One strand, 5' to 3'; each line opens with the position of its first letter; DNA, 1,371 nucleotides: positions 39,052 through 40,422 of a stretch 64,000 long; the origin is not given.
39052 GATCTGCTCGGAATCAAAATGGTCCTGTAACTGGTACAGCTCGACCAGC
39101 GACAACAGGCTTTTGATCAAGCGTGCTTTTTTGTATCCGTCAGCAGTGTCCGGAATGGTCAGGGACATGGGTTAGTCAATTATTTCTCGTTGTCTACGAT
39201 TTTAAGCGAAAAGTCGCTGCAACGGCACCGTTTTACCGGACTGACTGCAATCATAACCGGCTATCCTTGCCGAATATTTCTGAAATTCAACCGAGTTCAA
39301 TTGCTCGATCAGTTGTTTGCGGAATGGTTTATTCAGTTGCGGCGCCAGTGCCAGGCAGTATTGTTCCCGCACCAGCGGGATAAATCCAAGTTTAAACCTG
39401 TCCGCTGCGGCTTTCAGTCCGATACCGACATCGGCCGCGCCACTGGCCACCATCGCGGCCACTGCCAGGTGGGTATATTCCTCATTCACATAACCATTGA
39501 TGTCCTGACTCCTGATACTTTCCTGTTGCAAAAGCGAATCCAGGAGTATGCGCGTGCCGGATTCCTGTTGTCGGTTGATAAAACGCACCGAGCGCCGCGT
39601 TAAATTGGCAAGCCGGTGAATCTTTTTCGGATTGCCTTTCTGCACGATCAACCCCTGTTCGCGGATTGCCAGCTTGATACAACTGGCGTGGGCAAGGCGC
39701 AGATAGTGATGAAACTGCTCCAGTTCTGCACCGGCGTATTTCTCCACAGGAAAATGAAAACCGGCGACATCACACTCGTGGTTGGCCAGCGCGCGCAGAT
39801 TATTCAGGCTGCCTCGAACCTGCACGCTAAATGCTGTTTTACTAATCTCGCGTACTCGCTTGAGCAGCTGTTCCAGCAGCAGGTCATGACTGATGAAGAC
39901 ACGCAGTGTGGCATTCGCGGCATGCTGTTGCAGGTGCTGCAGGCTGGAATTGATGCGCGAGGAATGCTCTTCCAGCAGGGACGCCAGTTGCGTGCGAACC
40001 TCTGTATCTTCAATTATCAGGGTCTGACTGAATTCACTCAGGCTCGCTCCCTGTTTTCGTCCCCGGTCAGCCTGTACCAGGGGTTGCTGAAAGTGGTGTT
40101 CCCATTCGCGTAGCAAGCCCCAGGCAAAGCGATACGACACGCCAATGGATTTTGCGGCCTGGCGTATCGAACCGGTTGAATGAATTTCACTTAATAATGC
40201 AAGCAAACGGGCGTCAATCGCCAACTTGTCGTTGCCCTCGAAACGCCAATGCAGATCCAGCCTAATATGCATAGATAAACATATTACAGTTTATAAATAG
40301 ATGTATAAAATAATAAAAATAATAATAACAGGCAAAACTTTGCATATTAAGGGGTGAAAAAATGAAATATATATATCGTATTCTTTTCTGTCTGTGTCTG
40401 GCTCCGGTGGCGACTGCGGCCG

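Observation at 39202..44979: Tungstate uptake module with its own OprO/P-type porin and a ModE-HTH/PBP-fusion regulator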

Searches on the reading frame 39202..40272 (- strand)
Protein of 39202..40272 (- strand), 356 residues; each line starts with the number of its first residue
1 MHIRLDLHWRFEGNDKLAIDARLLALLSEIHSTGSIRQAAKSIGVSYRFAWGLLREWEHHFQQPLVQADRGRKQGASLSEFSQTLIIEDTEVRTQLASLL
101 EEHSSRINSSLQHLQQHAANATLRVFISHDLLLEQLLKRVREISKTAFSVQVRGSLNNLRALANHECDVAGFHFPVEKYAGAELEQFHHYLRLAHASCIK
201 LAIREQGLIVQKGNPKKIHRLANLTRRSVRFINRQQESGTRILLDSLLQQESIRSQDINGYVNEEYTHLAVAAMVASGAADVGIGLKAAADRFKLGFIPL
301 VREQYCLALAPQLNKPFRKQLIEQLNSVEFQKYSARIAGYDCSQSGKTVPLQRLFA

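Call 3: search_protein_families(library=pfam, proteins=[window:39202-40272:-], max_evalue=0.01)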
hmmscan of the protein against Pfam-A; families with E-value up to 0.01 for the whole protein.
window:39202-40272:- (356 aa): 5 families
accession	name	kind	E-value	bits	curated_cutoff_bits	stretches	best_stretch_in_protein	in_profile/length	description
PF12727.12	PBP_like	-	6.6e-56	189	27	1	144-324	9-191/193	PBP superfamily domain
PF12974.12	Phosphonate-bd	-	4.7e-07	29.9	27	1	208-294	89-171/242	ABC transporter, phosphonate, periplasmic substrate-binding protein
PF00126.33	HTH_1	-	7.4e-06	26.3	26.6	1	22-79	2-56/60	Bacterial regulatory helix-turn-helix protein, lysR family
PF13531.11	SBP_bac_11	-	3.8e-05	24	25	1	194-301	68-181/227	Bacterial extracellular solute-binding protein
PF13551.12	HTH_29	-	0.0032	18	28.1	0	23-59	4-38/64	Winged helix-turn helix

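Call 4: search_protein_families(library=ncbifam, proteins=[window:39202-40272:-], max_evalue=0.01)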
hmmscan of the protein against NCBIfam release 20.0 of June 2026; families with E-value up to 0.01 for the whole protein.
window:39202-40272:- (356 aa): 4 families
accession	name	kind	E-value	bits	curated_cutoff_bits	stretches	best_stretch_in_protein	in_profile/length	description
NF011068.0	PRK14498.1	equivalog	1.2e-56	192.2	534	1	111-348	407-643/647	molybdopterin biosynthesis protein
TIGR00637.1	ModE_repress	subfamily_domain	6.6e-15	55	98.5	1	19-96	2-81/100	ModE molybdate transport repressor domain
NF007957.0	PRK10676.1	equivalog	4e-10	39.3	369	1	14-86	12-86/263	molybdenum-dependent transcriptional regulator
NF045990.1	TransRegCbbRRhodb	equivalog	3.1e-05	23.1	450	0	20-101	7-87/304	LysR family regulator CbbR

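Call 9: find_homologous_proteins(query=window:39202-40272:-)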
Query window:39202-40272:- (356 aa): 956 proteins with E <= 0.001 among 8000 candidates; the best 120 are listed.
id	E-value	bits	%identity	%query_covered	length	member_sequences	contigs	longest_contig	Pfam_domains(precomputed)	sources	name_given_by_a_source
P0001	2.8e-229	778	100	100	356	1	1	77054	PF00126.34,PF12727.13,PF12974.13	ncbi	-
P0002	2.7e-125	436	57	100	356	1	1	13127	PF00126.34,PF12727.13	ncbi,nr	ncbi:MAG: LysR family transcriptional regulator [Thiotrichales bacterium]|nr:LysR family transcripti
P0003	4.8e-122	425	56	100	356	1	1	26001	PF00126.34,PF13531.12,PF12727.13,PF12974.13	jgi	-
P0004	7.4e-121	422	55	100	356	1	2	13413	PF12727.13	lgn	-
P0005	2.0e-120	420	56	100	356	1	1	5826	PF00126.34,PF13531.12,PF12727.13,PF12974.13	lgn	-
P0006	4.7e-116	406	53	100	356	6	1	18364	PF00126.34,PF13531.12,PF12727.13,PF12974.13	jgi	-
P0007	2.2e-114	400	54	100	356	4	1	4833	PF00126.34,PF12727.13,PF12974.13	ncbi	-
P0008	1.2e-93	332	46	100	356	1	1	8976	PF00126.34,PF12727.13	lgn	-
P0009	2.9e-91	324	44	100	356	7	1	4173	PF00126.34,PF12727.13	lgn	-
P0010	4.7e-84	301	42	100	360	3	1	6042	PF00126.34,PF13531.12,PF12727.13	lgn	-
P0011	4.5e-82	294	43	99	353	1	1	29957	PF00126.34,PF12727.13,PF12974.13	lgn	-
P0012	8.9e-81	290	43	99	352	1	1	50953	PF00126.34,PF12727.13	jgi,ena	jgi:putative molybdopterin biosynthesis protein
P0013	4.7e-80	287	41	98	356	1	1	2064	PF00126.34,PF12727.13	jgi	jgi:molybdate transport repressor ModE-like protein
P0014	1.2e-78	283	42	100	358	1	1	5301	PF12727.13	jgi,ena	-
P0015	1.3e-77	279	41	100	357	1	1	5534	PF00126.34,PF12727.13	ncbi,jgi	ncbi:MAG: putative molybdopterin biosynthesis protein [Gammaproteobacteria bacterium]|jgi:putative m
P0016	1.9e-77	279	42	99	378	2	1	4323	PF00126.34,PF12727.13,PF12974.13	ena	-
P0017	4.1e-77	278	41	99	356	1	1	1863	PF00126.34,PF12727.13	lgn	-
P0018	6.1e-77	277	40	100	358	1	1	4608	PF00126.34,PF12727.13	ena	-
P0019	1.1e-76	276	41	100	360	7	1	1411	PF00126.34,PF12727.13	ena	-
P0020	1.3e-76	276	41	100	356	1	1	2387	PF00126.34,PF13531.12,PF12727.13,PF12974.13,PF03466.26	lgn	-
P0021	1.5e-76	276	40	100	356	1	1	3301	PF00126.34,PF12727.13,PF12974.13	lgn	-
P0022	3.1e-76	275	41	97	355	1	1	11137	PF12727.13,PF12974.13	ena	-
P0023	6.0e-76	274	42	100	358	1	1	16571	PF12727.13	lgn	-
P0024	7.7e-76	274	41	100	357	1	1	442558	PF12727.13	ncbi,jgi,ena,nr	ncbi:MAG: helix-turn-helix transcriptional regulator [Gammaproteobacteria bacterium]|jgi:putative mo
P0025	1.1e-75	273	41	97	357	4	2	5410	PF00126.34,PF13531.12,PF12727.13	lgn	-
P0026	1.9e-75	272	39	100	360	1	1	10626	PF12727.13,PF12974.13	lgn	-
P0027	2.0e-75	272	42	100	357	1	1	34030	PF00126.34,PF12727.13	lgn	-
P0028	2.3e-75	272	40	100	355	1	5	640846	PF12727.13,PF03466.26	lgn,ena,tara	tara:strand:- start:167145 stop:168212 length:1068 start_codon:yes stop_codon:yes gene_type:complete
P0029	2.8e-75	272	42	100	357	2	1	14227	PF12727.13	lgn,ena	-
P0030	8.5e-75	270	41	100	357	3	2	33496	PF00126.34,PF12727.13,PF12974.13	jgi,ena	-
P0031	1.0e-74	270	40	100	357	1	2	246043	PF12727.13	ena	-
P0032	2.9e-74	268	41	100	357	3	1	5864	PF00126.34,PF12727.13,PF12974.13,PF03466.26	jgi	jgi:molybdate transport repressor ModE-like protein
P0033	4.4e-74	268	41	99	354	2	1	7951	PF00126.34,PF12727.13,PF12974.13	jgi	jgi:putative molybdopterin biosynthesis protein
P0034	4.7e-74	268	41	100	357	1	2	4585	PF00126.34,PF12727.13,PF03466.26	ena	-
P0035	5.4e-74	268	40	100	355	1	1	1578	PF12727.13,PF03466.26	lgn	-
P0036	5.6e-74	268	40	100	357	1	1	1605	PF12727.13,PF12974.13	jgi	jgi:putative molybdopterin biosynthesis protein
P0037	6.3e-74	267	40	100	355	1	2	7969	PF12727.13,PF03466.26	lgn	-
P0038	6.4e-74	267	40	97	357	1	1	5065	PF00126.34,PF12727.13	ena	-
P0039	9.3e-74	267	41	99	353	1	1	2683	PF00126.34,PF12727.13,PF12974.13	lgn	-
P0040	1.2e-73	266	42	100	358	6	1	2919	PF12727.13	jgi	jgi:molybdate transport repressor ModE-like protein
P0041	1.3e-73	266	40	98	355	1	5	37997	PF00126.34,PF12727.13,PF12974.13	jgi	jgi:putative molybdopterin biosynthesis protein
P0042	1.6e-73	266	40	100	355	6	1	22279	PF12727.13,PF12974.13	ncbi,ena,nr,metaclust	ncbi:MAG: hypothetical protein A2W28_12985 [Gammaproteobacteria bacterium RBG_16_51_14]|nr:MAG: hypo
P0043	2.0e-73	266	40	100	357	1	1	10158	PF12727.13,PF12974.13,PF03466.26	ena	-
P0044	2.7e-73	265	41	100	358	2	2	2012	PF12727.13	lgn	-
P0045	3.2e-73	265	41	100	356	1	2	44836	PF13531.12,PF12727.13,PF12974.13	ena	-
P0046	3.7e-73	265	41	100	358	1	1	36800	PF12727.13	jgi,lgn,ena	jgi:molybdate transport repressor ModE-like protein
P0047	4.2e-73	265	39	98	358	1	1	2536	PF00126.34,PF12727.13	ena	-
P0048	4.3e-73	265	39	98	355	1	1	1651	PF00126.34,PF12727.13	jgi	-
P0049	4.9e-73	264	40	100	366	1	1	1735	PF00126.34,PF12727.13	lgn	-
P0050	5.5e-73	264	41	100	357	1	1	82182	PF13531.12,PF12727.13,PF12974.13,PF03466.26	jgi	jgi:molybdate transport repressor ModE-like protein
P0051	7.9e-73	264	40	100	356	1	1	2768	PF12727.13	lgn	-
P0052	1.2e-72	263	39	100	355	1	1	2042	PF12727.13,PF03466.26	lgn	-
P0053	1.3e-72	263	41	94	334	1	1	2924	PF12727.13,PF12974.13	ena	-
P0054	1.6e-72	263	40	100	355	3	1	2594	PF12727.13,PF03466.26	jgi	-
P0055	1.8e-72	263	40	100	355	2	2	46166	PF12727.13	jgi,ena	-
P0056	2.0e-72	262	40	100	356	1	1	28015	PF12727.13,PF03466.26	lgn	-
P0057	2.0e-72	262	40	100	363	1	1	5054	PF12727.13,PF03466.26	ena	-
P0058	2.1e-72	262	39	100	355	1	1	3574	PF12727.13,PF12974.13,PF03466.26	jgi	jgi:molybdate transport repressor ModE-like protein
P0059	3.0e-72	262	40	100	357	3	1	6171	PF12727.13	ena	-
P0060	3.2e-72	262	41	100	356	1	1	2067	PF00126.34,PF12727.13,PF12974.13,PF03466.26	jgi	jgi:molybdate transport repressor ModE-like protein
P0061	3.3e-72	262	40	98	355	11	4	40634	PF00126.34,PF12727.13,PF12974.13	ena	-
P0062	3.3e-72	262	41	98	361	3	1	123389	PF00126.34,PF13531.12,PF12727.13,PF12974.13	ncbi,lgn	ncbi:substrate-binding domain-containing protein [soil metagenome]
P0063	3.6e-72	262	42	100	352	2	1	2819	PF12727.13,PF12974.13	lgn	-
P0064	4.3e-72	261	39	100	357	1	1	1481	PF00126.34,PF13531.12,PF12727.13,PF12974.13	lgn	-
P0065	4.6e-72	261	40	100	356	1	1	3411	PF12727.13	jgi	-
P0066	6.3e-72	261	39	100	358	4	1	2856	PF00126.34,PF12727.13,PF03466.26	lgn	-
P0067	1.2e-71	260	39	100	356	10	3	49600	PF12727.13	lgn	-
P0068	1.2e-71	260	41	100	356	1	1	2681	PF12727.13,PF03466.26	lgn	-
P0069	1.6e-71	259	40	100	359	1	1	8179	PF12727.13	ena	-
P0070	1.6e-71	259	39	100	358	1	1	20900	PF00126.34,PF12727.13,PF03466.26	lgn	-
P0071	2.3e-71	259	38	100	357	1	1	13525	PF12727.13,PF03466.26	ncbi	-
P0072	2.5e-71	259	40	100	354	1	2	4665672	PF12727.13,PF12974.13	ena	-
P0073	2.7e-71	259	41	100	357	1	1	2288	PF00126.34,PF13531.12,PF12727.13,PF12974.13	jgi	jgi:molybdate transport repressor ModE-like protein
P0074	3.4e-71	258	41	100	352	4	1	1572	PF12727.13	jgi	jgi:putative molybdopterin biosynthesis protein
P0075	3.6e-71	258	42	100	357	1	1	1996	PF12727.13,PF03466.26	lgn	-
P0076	3.6e-71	258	40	95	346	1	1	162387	PF12727.13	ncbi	-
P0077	4.3e-71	258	40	100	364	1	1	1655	PF13531.12,PF12727.13,PF12974.13,PF03466.26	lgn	-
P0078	4.4e-71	258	41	100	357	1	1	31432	PF12727.13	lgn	-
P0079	6.6e-71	257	39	100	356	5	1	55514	PF12727.13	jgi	-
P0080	1.0e-70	257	40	100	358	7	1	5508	PF12727.13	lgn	-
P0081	2.8e-70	255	43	88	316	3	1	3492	PF12727.13,PF12974.13,PF03466.26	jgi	-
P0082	5.9e-70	254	39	100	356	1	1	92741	PF12727.13,PF03466.26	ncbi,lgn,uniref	ncbi:substrate-binding domain-containing protein [Methylophaga sp.]|uniref:substrate-binding domain-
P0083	6.6e-70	254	39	100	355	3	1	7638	PF12727.13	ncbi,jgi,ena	jgi:molybdate transport repressor ModE-like protein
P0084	8.6e-70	254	38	100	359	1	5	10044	PF12727.13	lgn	-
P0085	9.5e-70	254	39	100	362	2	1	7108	PF00126.34,PF13531.12,PF12727.13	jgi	jgi:molybdate transport repressor ModE-like protein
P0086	1.3e-69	253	39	100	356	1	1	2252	PF00126.34,PF13531.12,PF12727.13,PF03466.26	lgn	-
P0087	1.6e-69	253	39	100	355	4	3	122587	PF12727.13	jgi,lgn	jgi:molybdate transport repressor ModE-like protein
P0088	1.8e-69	253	40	100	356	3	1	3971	PF13531.12,PF12727.13,PF12974.13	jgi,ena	-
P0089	2.0e-69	253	39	98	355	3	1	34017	PF00126.34,PF12727.13,PF12974.13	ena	-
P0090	2.2e-69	252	40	100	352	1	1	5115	PF12727.13,PF03466.26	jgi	-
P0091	2.2e-69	252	42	97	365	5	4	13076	PF00126.34,PF13531.12,PF12727.13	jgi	jgi:putative molybdopterin biosynthesis protein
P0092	2.6e-69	252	39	100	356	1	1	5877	PF12727.13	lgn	-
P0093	2.9e-69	252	39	99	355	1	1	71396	PF00126.34,PF12727.13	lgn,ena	-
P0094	3.3e-69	252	40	100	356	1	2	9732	PF12727.13,PF03466.26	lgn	-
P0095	3.5e-69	252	40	99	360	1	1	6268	PF12727.13,PF12974.13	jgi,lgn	-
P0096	4.3e-69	251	39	100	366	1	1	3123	PF00126.34,PF12727.13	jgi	-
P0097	5.7e-69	251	40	100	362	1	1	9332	PF00126.34,PF12727.13,PF12974.13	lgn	-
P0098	5.8e-69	251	40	100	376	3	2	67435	PF00126.34,PF12727.13,PF12974.13,PF03466.26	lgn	-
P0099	7.4e-69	251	40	100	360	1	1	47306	PF12727.13,PF12974.13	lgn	-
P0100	8.6e-69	250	40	100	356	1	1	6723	PF00126.34,PF12727.13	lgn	-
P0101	9.0e-69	250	41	100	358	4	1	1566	PF00126.34,PF13531.12,PF12727.13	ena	-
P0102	9.0e-69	250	39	100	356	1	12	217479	PF00126.34,PF12727.13,PF12974.13,PF03466.26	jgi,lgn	jgi:molybdate transport repressor ModE-like protein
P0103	9.9e-69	250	41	100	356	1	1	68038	PF00126.34,PF12727.13,PF12974.13,PF03466.26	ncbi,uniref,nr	ncbi:substrate-binding domain-containing protein [Methylophaga sp. OBS4]|uniref:substrate-binding do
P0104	1.2e-68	250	41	100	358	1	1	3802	PF00126.34,PF13531.12,PF12727.13,PF12974.13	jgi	jgi:molybdate transport repressor ModE-like protein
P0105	1.9e-68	249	40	100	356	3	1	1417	PF00126.34,PF12727.13,PF12974.13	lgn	-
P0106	2.1e-68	249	40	100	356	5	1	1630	PF12727.13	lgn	-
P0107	2.5e-68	249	38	100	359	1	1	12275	PF12727.13,PF03466.26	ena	-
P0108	3.0e-68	249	39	99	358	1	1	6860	PF00126.34,PF12727.13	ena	-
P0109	3.6e-68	248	39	100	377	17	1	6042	PF12727.13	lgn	-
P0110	3.7e-68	248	39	100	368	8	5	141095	PF12727.13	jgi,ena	-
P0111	4.9e-68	248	42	85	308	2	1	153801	PF12727.13,PF12974.13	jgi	jgi:molybdate-binding protein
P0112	9.6e-68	247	40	99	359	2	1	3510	PF00126.34,PF13531.12,PF12727.13,PF12974.13,PF12849.13,PF03466.26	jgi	jgi:molybdate transport repressor ModE-like protein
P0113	9.8e-68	247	40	100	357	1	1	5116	PF00126.34,PF12727.13,PF03466.26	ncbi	-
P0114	1.1e-67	247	39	100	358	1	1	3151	PF12727.13,PF12974.13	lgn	-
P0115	1.2e-67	247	38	100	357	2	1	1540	PF12727.13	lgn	-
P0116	1.3e-67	247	39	100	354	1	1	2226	PF12727.13,PF03466.26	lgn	-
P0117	1.6e-67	246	38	100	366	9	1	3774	PF00126.34,PF12727.13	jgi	jgi:putative molybdopterin biosynthesis protein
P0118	1.6e-67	246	38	100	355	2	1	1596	PF12727.13,PF12974.13,PF03466.26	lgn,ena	-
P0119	2.0e-67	246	39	99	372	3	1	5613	PF12727.13,PF12974.13,PF03466.26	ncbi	-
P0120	2.6e-67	246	39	94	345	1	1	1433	PF12727.13,PF12974.13,PF03466.26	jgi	jgi:molybdate transport repressor ModE-like protein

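Call 15: find_related_loci(query=A1, collection=genome_contigs, flank=8000)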
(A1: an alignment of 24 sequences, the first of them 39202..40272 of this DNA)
Query A1 (356 aa) in genome_contigs; peptide patterns used: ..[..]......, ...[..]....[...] (x = any residue, [..] = any of these).
600 stretches matched a pattern (row limit reached: there are more); 594 encode a relative of the query (tblastn E <= 1e-3); the best 80 are kept; 80 distinct loci.
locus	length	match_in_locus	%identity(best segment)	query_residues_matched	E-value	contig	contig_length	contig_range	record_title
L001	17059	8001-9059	42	1-355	7e-87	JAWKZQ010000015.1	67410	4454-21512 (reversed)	MAG: Pseudomonadales bacterium isolate AC1.3 AC1.3.fa-15, whole genome shotgun sequence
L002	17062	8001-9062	38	1-356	4e-78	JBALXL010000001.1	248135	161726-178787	MAG: Pseudomonadales bacterium isolate 9NakV-04 NODE_7_length_248135_cov_78.874766, whole genome shotgun sequence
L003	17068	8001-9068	39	1-356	5e-76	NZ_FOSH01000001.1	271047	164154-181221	Methylophaga sulfidovorans strain DSM 11578, whole genome shotgun sequence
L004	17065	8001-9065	39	1-356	4e-76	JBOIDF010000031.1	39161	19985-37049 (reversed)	MAG: Gammaproteobacteria bacterium isolate SD8037_metabat2.bin.6 NODE_272_length_39161_cov_17.413563, whole genome shotg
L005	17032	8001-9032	41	1-347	1e-74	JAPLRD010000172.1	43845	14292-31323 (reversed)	MAG: Proteobacteria bacterium isolate LacPavin_0818_WC45_MAG_62_8 LacPavin_0818_WC45_scaffold_171693, whole genome shotg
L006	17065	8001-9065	39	1-356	3e-74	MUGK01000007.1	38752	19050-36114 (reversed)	MAG: Chromatiales bacterium USCg_Taylor scaffold_6, whole genome shotgun sequence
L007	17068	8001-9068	39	1-356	1e-74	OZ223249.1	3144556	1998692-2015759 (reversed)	MAG: uncultured Methylophaga sp. isolate be6ea3e9-5828-4cc7-a1a6-125cee3a2ac1 genome assembly, chromosome: 1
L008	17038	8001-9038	40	2-349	4e-74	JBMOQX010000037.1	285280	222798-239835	MAG: Pseudomonadota bacterium isolate Betzabe_MAG165 MAG165_37, whole genome shotgun sequence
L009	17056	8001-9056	39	3-356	6e-74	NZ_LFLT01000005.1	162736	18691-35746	Herbaspirillum chlorophenolicum strain CPW301 contig5, whole genome shotgun sequence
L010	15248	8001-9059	36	1-355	3e-73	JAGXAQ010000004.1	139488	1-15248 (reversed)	MAG: Proteobacteria bacterium isolate REEB80 contig-150_65, whole genome shotgun sequence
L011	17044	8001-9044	38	1-351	3e-73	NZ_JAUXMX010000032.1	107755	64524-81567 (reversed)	MAG: Pseudomonas sp. isolate C1_concoct.bin.126 C1_k141_218952, whole genome shotgun sequence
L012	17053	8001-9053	39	3-356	6e-73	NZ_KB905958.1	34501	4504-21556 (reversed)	Caldimonas manganoxidans ATCC BAA-369 F615DRAFT_scaffold00030.30, whole genome shotgun sequence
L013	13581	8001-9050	39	1-351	1e-72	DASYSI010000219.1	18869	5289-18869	MAG TPA_asm: Burkholderiales bacterium isolate SMAG_U4534 k141_823316, whole genome shotgun sequence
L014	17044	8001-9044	38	1-351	2e-72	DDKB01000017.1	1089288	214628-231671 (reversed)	MAG TPA_asm: Stutzerimonas stutzeri isolate UBA2609 UBA2609_contig_16, whole genome shotgun sequence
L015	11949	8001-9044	40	1-350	3e-72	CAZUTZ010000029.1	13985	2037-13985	MAG TPA_asm: uncultured Wenzhouxiangella sp. isolate binchicken_co32_77 genome assembly, contig: NODE_7187_length_13985_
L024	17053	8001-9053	38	3-355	6e-71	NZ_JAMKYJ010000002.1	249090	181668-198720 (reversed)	Oxalobacter formigenes strain OxB 2, whole genome shotgun sequence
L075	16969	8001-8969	41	30-355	3e-62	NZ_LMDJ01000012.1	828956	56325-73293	Massilia sp. Root351 contig_2, whole genome shotgun sequence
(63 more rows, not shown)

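Call 19: find_encoding_contigs(protein=P0002, flank=8000, max_places=3)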
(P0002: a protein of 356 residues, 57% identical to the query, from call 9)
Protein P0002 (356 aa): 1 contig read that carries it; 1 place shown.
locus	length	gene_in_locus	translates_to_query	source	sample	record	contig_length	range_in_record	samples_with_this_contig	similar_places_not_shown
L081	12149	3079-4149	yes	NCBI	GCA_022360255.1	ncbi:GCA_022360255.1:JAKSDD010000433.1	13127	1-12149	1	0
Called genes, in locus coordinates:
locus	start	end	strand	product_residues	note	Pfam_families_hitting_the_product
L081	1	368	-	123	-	?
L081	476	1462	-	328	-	PF00005:ABC_tran, PF13304:AAA_21 (weak), PF03459:TOBE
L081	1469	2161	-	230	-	-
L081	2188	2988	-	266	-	PF03466:LysR_substrate (weak), PF12849:PBP_like_2, PF13531:SBP_bac_11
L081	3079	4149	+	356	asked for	PF00126:HTH_1 (weak), PF12727:PBP_like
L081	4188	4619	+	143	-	-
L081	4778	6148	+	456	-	PF00919:UPF0004, PF04055:Radical_SAM, PF01938:TRAM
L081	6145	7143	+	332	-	PF02562:PhoH, PF13245:AAA_19 (weak), PF13604:AAA_30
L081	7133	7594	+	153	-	PF02130:YbeY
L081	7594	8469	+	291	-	PF21917:NMB0537_N, PF00571:CBS, PF03471:CorC_HlyC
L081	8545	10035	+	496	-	PF20154:LNT_N, PF00795:CN_hydrolase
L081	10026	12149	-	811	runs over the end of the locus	PF00999:Na_H_Exchanger, PF00027:cNMP_binding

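Call 20: find_encoding_contigs(protein=P0003, flank=8000, max_places=3)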
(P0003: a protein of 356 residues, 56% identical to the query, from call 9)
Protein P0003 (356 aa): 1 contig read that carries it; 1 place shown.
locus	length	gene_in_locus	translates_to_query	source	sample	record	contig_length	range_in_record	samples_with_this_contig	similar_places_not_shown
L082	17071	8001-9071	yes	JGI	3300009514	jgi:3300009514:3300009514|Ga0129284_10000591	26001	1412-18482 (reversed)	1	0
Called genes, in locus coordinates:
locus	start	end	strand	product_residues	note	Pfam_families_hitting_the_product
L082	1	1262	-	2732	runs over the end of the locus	PF01590:GAF, PF00989:PAS, PF13426:PAS_9, PF08448:PAS_4, PF13426:PAS_9, PF08447:PAS_3, PF08447:PAS_3, PF00989:PAS, +33 more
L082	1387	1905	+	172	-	-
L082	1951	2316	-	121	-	PF01361:Tautomerase, PF14552:Tautomerase_2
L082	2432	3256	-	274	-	PF05552:MS_channel_1st_1, PF00924:MS_channel_2nd, PF21082:MS_channel_3rd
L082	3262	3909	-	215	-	-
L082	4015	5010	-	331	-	PF13476:AAA_23 (faint), PF00005:ABC_tran, PF02463:SMC_N (faint), PF20720:nSTAND3 (faint), PF13304:AAA_21 (weak), PF03459:TOBE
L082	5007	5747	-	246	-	PF00528:BPD_transp_1 (weak)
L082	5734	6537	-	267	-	PF03466:LysR_substrate (weak), PF12849:PBP_like_2, PF13531:SBP_bac_11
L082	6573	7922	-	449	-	PF07396:Porin_O_P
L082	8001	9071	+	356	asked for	PF00126:HTH_1 (faint), PF13531:SBP_bac_11 (weak), PF12974:Phosphonate-bd (faint), PF12727:PBP_like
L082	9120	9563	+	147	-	-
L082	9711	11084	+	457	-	PF00919:UPF0004, PF04055:Radical_SAM, PF01938:TRAM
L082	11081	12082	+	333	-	PF02562:PhoH, PF13604:AAA_30 (weak), PF13245:AAA_19 (weak)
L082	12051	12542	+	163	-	PF02130:YbeY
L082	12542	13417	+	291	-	PF21917:NMB0537_N, PF00571:CBS (weak), PF03471:CorC_HlyC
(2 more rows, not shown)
